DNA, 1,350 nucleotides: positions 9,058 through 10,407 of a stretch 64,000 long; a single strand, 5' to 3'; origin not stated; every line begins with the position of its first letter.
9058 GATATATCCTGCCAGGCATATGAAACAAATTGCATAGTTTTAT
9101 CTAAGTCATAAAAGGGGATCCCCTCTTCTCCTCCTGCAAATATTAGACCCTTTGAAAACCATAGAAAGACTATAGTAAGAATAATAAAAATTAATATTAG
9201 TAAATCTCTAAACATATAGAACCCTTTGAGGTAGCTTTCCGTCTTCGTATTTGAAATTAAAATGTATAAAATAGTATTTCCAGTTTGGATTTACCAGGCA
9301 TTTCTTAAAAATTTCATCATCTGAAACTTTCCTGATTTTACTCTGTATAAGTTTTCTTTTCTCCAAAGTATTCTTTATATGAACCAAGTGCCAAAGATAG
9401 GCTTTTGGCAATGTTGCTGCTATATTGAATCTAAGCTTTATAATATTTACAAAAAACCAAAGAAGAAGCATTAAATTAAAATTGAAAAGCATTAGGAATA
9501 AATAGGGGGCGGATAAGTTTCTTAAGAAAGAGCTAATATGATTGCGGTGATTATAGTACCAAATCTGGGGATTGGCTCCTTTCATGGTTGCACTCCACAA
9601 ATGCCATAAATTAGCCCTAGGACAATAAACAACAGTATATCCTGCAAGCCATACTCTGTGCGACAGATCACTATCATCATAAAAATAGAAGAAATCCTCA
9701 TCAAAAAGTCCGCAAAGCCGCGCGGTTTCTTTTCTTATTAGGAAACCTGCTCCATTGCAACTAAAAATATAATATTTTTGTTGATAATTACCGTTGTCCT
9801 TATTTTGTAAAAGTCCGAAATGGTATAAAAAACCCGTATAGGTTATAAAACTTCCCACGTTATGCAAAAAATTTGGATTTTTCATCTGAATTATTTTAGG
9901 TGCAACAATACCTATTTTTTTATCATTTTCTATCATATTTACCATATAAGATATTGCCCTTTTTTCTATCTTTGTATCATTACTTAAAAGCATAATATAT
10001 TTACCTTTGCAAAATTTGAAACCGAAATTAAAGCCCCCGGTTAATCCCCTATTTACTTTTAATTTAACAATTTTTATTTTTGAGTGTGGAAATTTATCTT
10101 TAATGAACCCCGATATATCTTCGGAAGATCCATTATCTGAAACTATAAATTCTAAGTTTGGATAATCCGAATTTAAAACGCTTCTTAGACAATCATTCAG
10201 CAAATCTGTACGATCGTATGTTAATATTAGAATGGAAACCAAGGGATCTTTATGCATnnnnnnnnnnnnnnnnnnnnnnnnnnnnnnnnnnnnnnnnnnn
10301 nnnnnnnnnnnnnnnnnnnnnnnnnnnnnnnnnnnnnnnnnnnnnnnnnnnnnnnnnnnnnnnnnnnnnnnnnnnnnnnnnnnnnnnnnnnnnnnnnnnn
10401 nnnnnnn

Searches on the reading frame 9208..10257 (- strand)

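Call 12: search_protein_families(library=pfam, proteins=[window:9208-10257:-], max_evalue=0.001)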
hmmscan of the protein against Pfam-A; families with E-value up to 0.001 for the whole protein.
window:9208-10257:- (349 aa): 4 families
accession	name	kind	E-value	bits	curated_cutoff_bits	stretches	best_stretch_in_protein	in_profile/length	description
PF00535.33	Glycos_transf_2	-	2.4e-22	80.1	23.3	1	8-176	1-161/168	Glycosyl transferase family 2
PF13641.12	Glyco_tranf_2_3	-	4.5e-17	63.3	27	1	7-225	3-217/230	Glycosyltransferase like family 2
PF13632.12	Glyco_trans_2_3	-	2.4e-08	34.5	27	1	87-270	1-188/198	Glycosyl transferase family group 2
PF10111.15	Glyco_tranf_2_2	-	1.5e-05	25.1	27.3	1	30-218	23-214/276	Glycosyltransferase like family 2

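Call 42: search_protein_families(library=ncbifam, proteins=[window:9208-10257:-], max_evalue=0.000001)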
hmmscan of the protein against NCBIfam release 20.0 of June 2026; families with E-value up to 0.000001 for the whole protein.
window:9208-10257:- (349 aa): 13 families
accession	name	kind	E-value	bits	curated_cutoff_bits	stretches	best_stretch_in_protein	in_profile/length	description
TIGR03937.1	PgaC_IcaA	equivalog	2.6e-24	86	422.3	1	3-285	43-320/407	poly-beta-1,6-N-acetyl-D-glucosamine synthase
NF038299.1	EPS_HpsN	equivalog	1.2e-17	63.9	425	1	5-224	1-225/317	hormogonium polysaccharide biosynthesis glycosyltransferase HpsN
TIGR01556.1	rhamnosyltran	subfamily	2.2e-17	63.2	200.55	1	34-276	21-267/281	rhamnosyltransferase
NF050050.1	ProtGlycPglI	equivalog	1.3e-14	54.2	500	1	5-111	2-110/306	GalNAc(5)-diNAcBac-PP-undecaprenol beta-1,3-glucosyltransferase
TIGR03111.1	glyc2_xrt_Gpos1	hypoth_equivalog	4.1e-13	48.9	363.95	1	3-127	47-174/439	TIGR03111 family XrtG-associated glycosyltransferase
TIGR03965.1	mycofact_glyco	equivalog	6.6e-13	48.3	280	1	5-219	74-280/467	mycofactocin biosynthesis glycosyltransferase MftF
NF041875.1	EPS_EpsD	equivalog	4.7e-11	42.7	370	1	7-219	1-206/325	exopolysaccharide biosynthesis glycosyltransferase EpsD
NF047683.1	TeichurnBiosyTuaG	equivalog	6.5e-10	39.1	400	1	2-109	3-111/252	teichuronic acid biosynthesis protein TuaG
NF007482.0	PRK10073.1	equivalog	1.8e-09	37.1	423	1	2-113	3-114/334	glycosyltransferase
NF050113.1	gal_furan_GlfT1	equivalog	1.7e-08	34.1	330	1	9-216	3-203/290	galactofuranosyltransferase GlfT1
NF053739.1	GlytfEpsEBac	equivalog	7.7e-08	31.6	450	1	5-124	1-122/265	glycosyltransferase EpsE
TIGR04017.1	WcaA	equivalog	1.7e-07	31.1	495.75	1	2-103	2-104/279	colanic acid biosynthesis glycosyltransferase WcaA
NF007453.0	PRK10018.1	equivalog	1.9e-07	31.1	382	1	2-103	3-105/280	colanic acid biosynthesis glycosyltransferase WcaA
